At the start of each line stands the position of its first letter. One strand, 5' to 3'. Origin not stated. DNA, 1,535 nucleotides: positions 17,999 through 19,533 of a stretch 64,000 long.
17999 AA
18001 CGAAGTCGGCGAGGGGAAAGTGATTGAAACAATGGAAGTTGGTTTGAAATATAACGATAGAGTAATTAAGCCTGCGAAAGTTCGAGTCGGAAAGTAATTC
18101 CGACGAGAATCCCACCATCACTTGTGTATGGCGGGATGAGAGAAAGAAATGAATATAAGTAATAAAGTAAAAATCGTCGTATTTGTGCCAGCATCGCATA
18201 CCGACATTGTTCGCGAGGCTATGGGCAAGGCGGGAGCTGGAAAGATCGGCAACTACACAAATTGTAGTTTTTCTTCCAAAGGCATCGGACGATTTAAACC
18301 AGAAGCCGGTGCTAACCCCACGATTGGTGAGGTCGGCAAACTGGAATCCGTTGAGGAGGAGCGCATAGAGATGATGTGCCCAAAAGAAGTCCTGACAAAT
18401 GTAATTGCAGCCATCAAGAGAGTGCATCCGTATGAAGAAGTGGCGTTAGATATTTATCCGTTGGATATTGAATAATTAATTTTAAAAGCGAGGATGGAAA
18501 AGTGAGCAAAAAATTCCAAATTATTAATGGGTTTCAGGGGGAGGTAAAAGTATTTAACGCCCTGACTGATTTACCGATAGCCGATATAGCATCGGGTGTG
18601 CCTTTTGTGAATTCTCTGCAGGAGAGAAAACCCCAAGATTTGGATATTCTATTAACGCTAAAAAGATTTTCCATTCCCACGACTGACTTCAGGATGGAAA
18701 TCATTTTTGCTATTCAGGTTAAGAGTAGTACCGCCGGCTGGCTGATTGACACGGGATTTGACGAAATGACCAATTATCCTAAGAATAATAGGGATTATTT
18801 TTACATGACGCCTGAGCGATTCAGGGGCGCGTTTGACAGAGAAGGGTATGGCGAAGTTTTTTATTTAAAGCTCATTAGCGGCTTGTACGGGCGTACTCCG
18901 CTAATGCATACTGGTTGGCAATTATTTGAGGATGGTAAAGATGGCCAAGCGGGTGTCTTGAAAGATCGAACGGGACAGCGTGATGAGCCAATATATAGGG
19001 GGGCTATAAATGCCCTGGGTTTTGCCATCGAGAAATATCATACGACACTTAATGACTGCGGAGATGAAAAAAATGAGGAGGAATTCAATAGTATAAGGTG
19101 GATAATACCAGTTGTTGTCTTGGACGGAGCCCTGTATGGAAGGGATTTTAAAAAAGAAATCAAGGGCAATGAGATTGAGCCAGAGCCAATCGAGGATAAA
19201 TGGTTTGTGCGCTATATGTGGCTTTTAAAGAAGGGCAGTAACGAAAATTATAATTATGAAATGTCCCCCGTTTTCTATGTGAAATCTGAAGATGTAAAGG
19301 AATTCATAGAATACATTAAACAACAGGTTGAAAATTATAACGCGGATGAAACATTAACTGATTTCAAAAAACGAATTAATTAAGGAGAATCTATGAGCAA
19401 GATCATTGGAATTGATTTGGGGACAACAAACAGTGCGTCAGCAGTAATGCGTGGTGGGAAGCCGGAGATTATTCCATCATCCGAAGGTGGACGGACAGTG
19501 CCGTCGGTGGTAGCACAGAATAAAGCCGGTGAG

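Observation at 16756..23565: CIRCE-controlled hrcA-grpE-dnaK-dnaJ operon interrupted by two unknown genes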

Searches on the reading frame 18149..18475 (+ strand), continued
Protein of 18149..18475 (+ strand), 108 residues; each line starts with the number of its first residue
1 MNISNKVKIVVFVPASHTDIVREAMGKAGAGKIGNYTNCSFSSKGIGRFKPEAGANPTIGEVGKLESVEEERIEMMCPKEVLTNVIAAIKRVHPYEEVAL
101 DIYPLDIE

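Call 104: find_encoding_contigs(protein=P0020, flank=3000, max_places=1)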
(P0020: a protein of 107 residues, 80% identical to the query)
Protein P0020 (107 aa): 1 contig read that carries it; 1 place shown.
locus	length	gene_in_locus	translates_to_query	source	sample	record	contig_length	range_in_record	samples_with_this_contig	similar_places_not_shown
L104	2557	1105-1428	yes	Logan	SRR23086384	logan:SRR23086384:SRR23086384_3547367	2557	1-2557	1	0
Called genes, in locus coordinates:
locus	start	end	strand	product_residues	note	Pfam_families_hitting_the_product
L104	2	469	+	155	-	?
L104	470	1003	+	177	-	PF01025:GrpE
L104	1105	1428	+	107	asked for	-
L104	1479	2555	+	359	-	?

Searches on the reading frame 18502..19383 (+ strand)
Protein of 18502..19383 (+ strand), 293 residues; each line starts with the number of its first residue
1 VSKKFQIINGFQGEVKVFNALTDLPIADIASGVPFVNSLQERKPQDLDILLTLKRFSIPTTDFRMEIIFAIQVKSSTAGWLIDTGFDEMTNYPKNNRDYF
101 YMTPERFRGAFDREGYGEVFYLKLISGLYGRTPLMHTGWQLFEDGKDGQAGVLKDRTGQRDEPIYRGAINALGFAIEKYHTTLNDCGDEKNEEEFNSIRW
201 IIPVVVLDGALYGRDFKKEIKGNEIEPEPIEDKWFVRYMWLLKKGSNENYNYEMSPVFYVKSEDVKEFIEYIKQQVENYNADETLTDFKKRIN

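Call 3: search_protein_families(library=pfam, proteins=[window:18502-19383:+], max_evalue=0.1)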
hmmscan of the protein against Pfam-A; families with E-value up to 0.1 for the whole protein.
window:18502-19383:+ (293 aa): 0 families

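Call 5: search_protein_families(library=ncbifam, proteins=[window:18502-19383:+], max_evalue=1)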
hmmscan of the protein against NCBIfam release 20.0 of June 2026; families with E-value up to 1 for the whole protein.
window:18502-19383:+ (293 aa): 0 families

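Call 6: search_protein_families(library=padloc, proteins=[window:18502-19383:+], max_evalue=1)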
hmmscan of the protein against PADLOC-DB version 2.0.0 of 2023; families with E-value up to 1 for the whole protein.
window:18502-19383:+ (293 aa): 0 families

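Call 7: search_protein_families(library=phrogs, proteins=[window:18502-19383:+], max_evalue=1)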
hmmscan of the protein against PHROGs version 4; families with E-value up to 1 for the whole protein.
window:18502-19383:+ (293 aa): 1 family
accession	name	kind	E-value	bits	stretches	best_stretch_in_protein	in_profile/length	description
phrog_23660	-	unknown function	0.15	13.5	0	229-280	28-79/105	-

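Call 9: search_solved_structures(query=window:18502-19383:+, max_evalue=10, show_alignments=2)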
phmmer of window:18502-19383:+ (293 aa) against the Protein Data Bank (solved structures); distinct sequences matched with E-value up to 10: 1.
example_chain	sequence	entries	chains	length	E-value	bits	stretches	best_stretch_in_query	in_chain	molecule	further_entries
3icu_A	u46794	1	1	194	2.1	10.9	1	95-172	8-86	E3 ubiquitin-protein ligase RNF128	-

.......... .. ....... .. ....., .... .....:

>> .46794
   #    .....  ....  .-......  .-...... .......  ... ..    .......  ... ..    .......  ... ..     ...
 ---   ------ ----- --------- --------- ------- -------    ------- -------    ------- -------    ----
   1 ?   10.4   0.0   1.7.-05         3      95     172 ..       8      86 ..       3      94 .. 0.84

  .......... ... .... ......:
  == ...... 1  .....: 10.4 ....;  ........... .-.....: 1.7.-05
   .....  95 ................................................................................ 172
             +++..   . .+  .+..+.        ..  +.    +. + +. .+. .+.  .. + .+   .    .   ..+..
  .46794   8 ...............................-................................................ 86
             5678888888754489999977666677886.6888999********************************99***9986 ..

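Call 10: find_homologous_proteins(query=window:18502-19383:+, max_evalue=0.001)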
Query window:18502-19383:+ (293 aa): 1 proteins with E <= 0.001 among 648 candidates.
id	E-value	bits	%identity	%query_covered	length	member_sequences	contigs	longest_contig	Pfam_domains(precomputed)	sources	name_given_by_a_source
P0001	2.3e-197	672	100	100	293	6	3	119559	-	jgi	-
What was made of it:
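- It is an orphan in a database of 5.8 billion clusters (call 10).
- Tried and rejected: Word-indexed search of 5.8 billion clusters with p293 found only itself (call 10).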

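Call 13: find_encoding_contigs(protein=P0001, flank=10000, max_places=6)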
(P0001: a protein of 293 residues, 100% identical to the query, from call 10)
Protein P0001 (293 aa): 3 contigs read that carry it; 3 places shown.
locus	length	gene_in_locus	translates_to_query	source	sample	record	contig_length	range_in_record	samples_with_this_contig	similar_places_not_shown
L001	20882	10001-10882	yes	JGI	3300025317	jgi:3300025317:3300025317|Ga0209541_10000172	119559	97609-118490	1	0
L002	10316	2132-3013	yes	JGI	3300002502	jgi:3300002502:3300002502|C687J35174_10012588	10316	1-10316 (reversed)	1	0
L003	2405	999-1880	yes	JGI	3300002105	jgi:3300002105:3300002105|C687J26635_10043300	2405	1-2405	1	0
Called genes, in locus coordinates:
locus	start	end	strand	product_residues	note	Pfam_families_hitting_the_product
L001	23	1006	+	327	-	PF01171:ATP_bind_3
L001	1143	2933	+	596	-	PF06480:FtsH_ext, PF00004:AAA, PF07728:AAA_5 (weak), PF17862:AAA_lid_3, PF01434:Peptidase_M41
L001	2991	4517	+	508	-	PF03023:MurJ, PF01554:MatE (weak)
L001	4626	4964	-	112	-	-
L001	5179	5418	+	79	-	-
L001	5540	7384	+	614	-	PF00009:GTP_EFTU, PF03144:GTP_EFTU_D2, PF22042:EF-G_D2 (weak), PF00679:EFG_C, PF06421:LepA_C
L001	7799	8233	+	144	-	-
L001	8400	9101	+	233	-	PF01628:HrcA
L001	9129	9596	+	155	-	PF01025:GrpE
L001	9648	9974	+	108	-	-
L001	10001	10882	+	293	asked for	-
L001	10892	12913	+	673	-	PF00012:HSP70, PF06723:MreB_Mbl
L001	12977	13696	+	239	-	-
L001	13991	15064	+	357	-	PF00226:DnaJ, PF01556:DnaJ_C, PF00684:DnaJ_CXXCXGXG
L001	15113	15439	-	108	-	-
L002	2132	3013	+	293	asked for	-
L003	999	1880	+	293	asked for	-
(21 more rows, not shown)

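Call 20: predict_structure(protein=window:18502-19383:+)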
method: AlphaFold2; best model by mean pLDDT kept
length: 293 residues; sequences in the alignment: 1
mean_pLDDT: 32.2   pTM: 0.23
mean pLDDT of the five models: 32.2, 31.0, 30.9, 30.8, 28.0
residues with pLDDT >= 90: 0; 70-90: 0; 50-70: 2; < 50: 291
segments of 3 or more residues with pLDDT < 50: 1-265, 267-269, 271-293
pLDDT, mean of each block of 10 residues (from residue 1): 23 24 26 27 31 28 28 29 29 26 29 29 27 24 28 30 33 39 37 37 32 33 35 41 36 38 48 45 40 34
secondary structure, 60 per line:
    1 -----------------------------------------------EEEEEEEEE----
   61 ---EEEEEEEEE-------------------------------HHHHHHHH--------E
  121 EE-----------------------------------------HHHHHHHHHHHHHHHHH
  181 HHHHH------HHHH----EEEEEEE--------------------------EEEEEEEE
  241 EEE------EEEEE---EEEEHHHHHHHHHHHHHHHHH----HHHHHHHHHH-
elements in order: E48-56 E64-72 H104-111 E120-122 H164-185 H192-195 E200-206 E233-243 E250-254 E258-261 H262-278 H283-292

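Call 21: search_protein_representatives(protein=window:18502-19383:+)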
Query: 293 residues. Proteins with E-value up to 0.001 (for the whole library): 4; up to 1e-10: 2; up to 1e-30: 1. The best 4 are listed.
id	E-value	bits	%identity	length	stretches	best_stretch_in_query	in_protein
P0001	7.4e-198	672.3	100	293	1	2-293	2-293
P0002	2.3e-16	76.5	30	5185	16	50-99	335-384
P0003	3.7e-05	39.7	29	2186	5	9-79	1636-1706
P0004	6.4e-05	38.9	32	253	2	7-93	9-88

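Call 24: find_encoding_contigs(protein=P0004, flank=8000, max_places=6)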
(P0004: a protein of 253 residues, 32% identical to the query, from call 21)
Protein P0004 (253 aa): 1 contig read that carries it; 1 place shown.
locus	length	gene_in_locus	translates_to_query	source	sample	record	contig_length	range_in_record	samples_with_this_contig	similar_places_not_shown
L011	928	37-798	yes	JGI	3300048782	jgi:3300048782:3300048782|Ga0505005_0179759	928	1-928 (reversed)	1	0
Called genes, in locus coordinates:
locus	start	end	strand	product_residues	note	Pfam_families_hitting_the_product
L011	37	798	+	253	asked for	-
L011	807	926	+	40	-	?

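Call 25: find_homologous_proteins(query=A1, max_evalue=0.01)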
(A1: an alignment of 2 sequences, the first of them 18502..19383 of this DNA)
Query A1 (2 sequences) (293 aa, profile of the alignment): 2 proteins with E <= 0.01 among 4856 candidates.
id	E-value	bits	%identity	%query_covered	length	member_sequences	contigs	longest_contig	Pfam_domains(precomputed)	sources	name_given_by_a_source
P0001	4.9e-169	580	100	100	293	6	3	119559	-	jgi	-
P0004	1.5e-127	443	23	91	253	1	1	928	-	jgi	jgi:hypothetical protein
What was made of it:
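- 18502..19383 (+): p293: the occupant of the variable slot. An orphan soluble protein with conserved E14, D48 and Q72-x-K74, which is a PD-(D/E)xK-like arrangement. Calls 10, 21, 25: only one true relative (P0004).
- Tried and rejected: The search with the p293+P0004 profile found only those two (call 25).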

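Call 26: search_protein_families(library=pfam, proteins=[P0004, window:18502-19383:+], max_evalue=10)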
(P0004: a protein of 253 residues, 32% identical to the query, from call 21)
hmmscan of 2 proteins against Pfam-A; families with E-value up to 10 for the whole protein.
P0004 (253 aa): 0 families

window:18502-19383:+ (293 aa): 1 family
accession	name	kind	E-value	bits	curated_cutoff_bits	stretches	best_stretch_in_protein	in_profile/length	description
PF20434.5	BD-FAE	-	0.19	11.6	26.8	1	249-283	54-88/215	BD-FAE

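Call 27: search_solved_structures(query=A1, max_evalue=10, show_alignments=3)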
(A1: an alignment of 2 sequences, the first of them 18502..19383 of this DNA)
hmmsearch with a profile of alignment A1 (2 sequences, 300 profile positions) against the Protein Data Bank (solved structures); distinct sequences matched with E-value up to 10: 1.
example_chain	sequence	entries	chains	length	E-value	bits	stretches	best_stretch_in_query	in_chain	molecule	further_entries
5iww_D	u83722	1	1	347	0.017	17.9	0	8-26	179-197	PLS9-PPR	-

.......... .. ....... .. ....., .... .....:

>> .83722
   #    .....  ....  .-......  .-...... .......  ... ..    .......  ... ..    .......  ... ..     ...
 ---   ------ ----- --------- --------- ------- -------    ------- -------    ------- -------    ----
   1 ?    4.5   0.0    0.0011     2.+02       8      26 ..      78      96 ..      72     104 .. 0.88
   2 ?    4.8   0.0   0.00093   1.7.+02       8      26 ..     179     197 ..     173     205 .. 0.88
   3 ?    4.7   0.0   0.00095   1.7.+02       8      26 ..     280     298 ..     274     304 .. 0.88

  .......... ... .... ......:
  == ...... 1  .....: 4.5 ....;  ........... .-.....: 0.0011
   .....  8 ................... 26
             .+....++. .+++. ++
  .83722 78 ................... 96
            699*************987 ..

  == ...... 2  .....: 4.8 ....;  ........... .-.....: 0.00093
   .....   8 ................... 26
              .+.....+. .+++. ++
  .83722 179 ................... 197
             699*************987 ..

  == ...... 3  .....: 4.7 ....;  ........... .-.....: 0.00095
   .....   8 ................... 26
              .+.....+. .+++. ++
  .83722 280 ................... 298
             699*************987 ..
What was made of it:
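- Tried and rejected: The PLS9-PPR hit (call 27) is a 19-residue repeat coincidence.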

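Call 35: predict_structure(alignment_id=A1)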
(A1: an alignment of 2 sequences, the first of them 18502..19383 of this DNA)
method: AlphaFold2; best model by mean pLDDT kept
length: 293 residues; sequences in the alignment: 2
mean_pLDDT: 45.0   pTM: 0.52
mean pLDDT of the five models: 45.0, 44.9, 44.7, 40.2, 39.1
residues with pLDDT >= 90: 0; 70-90: 17; 50-70: 105; < 50: 171
segments of 3 or more residues with pLDDT < 50: 1-15, 17-19, 21-50, 73-162, 188-190, 210-226, 242-252
pLDDT, mean of each block of 10 residues (from residue 1): 25 46 42 30 37 55 60 39 30 30 30 28 23 25 30 35 55 60 52 56 62 36 42 60 45 62 71 72 64 59
secondary structure, 60 per line:
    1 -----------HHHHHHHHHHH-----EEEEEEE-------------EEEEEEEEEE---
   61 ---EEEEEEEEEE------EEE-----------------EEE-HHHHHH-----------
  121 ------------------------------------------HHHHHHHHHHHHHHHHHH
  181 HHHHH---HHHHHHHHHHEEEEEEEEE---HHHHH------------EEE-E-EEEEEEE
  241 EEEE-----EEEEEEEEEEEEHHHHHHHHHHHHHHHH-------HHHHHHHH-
elements in order: H12-22 E28-34 E48-57 E64-73 E80-82 E100-102 H104-109 H163-185 H189-198 E199-207 H211-215 E228-230 E234-244 E250-261 H262-277 H285-292
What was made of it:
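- On PD-(D/E)xK nuclease superfamily (for p293): The AF2 secondary-structure order fits (H12-22, E28-34, E48-57, E64-73, E80-82), but pLDDT is 45 and pTM 0.52 (call 35).
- E14 is on the helix, D48 is at the start of a strand, and Q72-x-K74 is at the end of the next strand (call 35). The AF2 models are of low confidence: pLDDT 32 and 45 (calls 20, 35). The structure prediction is of low confidence (calls 20, 35).
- Tried and rejected: With two sequences it gave pLDDT 45 (calls 20, 35).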

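Call 42: fold_search(model_id=the predicted structure, library=pdb)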
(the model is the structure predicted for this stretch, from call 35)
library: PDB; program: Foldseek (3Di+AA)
matches with E <= 10: 367; with E <= 0.001: 0
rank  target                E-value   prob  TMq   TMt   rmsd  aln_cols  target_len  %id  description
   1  5w8m_F                8.7e-01  0.25  0.10  0.15   2.5        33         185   24  Crystal structure of Chaetomium thermophilum Vps29 (released 2018-06-13)
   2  5iud_G                8.7e-01  0.05  0.09  0.04  17.3       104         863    9  Human DNA polymerase alpha in binary complex with a DNA:DNA template-primer (released 2016-04-13)
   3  7wjm_A                9.3e-01  0.09  0.14  0.07   7.2       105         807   10  CryoEM structure of chitin synthase 1 from Phytophthora sojae (released 2022-09-28)
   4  5zhg                  1.0e+00  0.30  0.11  0.19   2.4        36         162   19  Human group C rotavirus VP8*s recognize type A histo-blood group antigens as ligands (released 2018-04-11)
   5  5w8m_A                1.1e+00  0.25  0.10  0.14   2.3        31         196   22  Crystal structure of Chaetomium thermophilum Vps29 (released 2018-06-13)
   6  8t6g_A                1.3e+00  0.13  0.13  0.08   5.3        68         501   13  Identification of GDC-1971 (RLY-1971), a SHP2 inhibitor designed for the treatment of solid tumors (released 2023-10-11)
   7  5w8m_E                1.3e+00  0.25  0.10  0.16   2.2        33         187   24  Crystal structure of Chaetomium thermophilum Vps29 (released 2018-06-13)
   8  5w8m_B                1.3e+00  0.23  0.10  0.16   2.2        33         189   24  Crystal structure of Chaetomium thermophilum Vps29 (released 2018-06-13)
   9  6mdd_B                1.3e+00  0.12  0.13  0.08   5.4        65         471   14  Non-receptor Protein Tyrosine Phosphatase SHP2 in Complex with Allosteric Inhibitor Imidazo-pyridine 24 (released 2019-02-13)
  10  5w8m_D                1.5e+00  0.23  0.10  0.15   2.2        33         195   24  Crystal structure of Chaetomium thermophilum Vps29 (released 2018-06-13)
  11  4ohl_B                1.6e+00  0.13  0.14  0.09   5.1        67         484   12  LEOPARD Syndrome-Associated SHP2/T468M mutant (released 2014-09-24)
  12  8wx7_B                1.6e+00  0.10  0.13  0.08   5.2        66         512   14  Crystal structure of SHP2 in complex with JAB-3186 (released 2024-08-14)
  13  5iud_J                1.6e+00  0.04  0.10  0.04  17.1        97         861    8  Human DNA polymerase alpha in binary complex with a DNA:DNA template-primer (released 2016-04-13)
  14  5iud_A                1.7e+00  0.04  0.09  0.04  17.8        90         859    8  Human DNA polymerase alpha in binary complex with a DNA:DNA template-primer (released 2016-04-13)
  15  2b3o                  1.7e+00  0.01  0.15  0.10  22.2       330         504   11  Crystal structure of human tyrosine phosphatase SHP-1 (released 2005-10-25)
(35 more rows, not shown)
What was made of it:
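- On PD-(D/E)xK nuclease superfamily (for p293): Foldseek against the PDB found nothing with E <= 0.001 (call 42).
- Foldseek against the PDB found nothing (call 42).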

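Call 45: search_dna_similar(query=window:18502-19383:+, collection=phages, mode=protein, max_evalue=1, max_rows=10)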
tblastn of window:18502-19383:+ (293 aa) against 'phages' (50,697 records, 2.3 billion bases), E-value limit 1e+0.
No match.

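Call 46: search_dna_similar(query=window:18502-19383:+, collection=plasmids, mode=protein, max_evalue=1, max_rows=10)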
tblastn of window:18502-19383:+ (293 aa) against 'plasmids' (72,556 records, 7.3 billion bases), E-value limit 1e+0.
No match.

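Call 47: find_related_loci(query=A1, collection=viral_contigs, flank=5000)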
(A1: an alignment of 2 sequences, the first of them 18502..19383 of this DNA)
Query A1 (293 aa) in viral_contigs; peptide patterns used: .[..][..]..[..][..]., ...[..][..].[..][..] (x = any residue, [..] = any of these).
141 stretches matched a pattern, but none encodes a relative of the query by tblastn (E <= 1e-3).
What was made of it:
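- No phage, plasmid or viral relatives were found (calls 45-47).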

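Call 77: search_solved_structures(query=A5, max_evalue=10, show_alignments=3)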
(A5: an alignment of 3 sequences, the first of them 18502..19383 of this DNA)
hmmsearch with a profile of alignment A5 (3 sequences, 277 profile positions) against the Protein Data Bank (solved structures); distinct sequences matched with E-value up to 10: 0.

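Call 79: search_protein_families(library=padloc, proteins=[P0004], max_evalue=1)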
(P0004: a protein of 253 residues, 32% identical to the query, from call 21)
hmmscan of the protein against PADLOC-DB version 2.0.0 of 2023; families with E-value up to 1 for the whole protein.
P0004 (253 aa): 0 families
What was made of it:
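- On Known anti-phage defence systems (PADLOC-DB): Calls 6 and 79: no family for p108, p293, p250, P0004, L093_294, L095_275 or L095_291.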
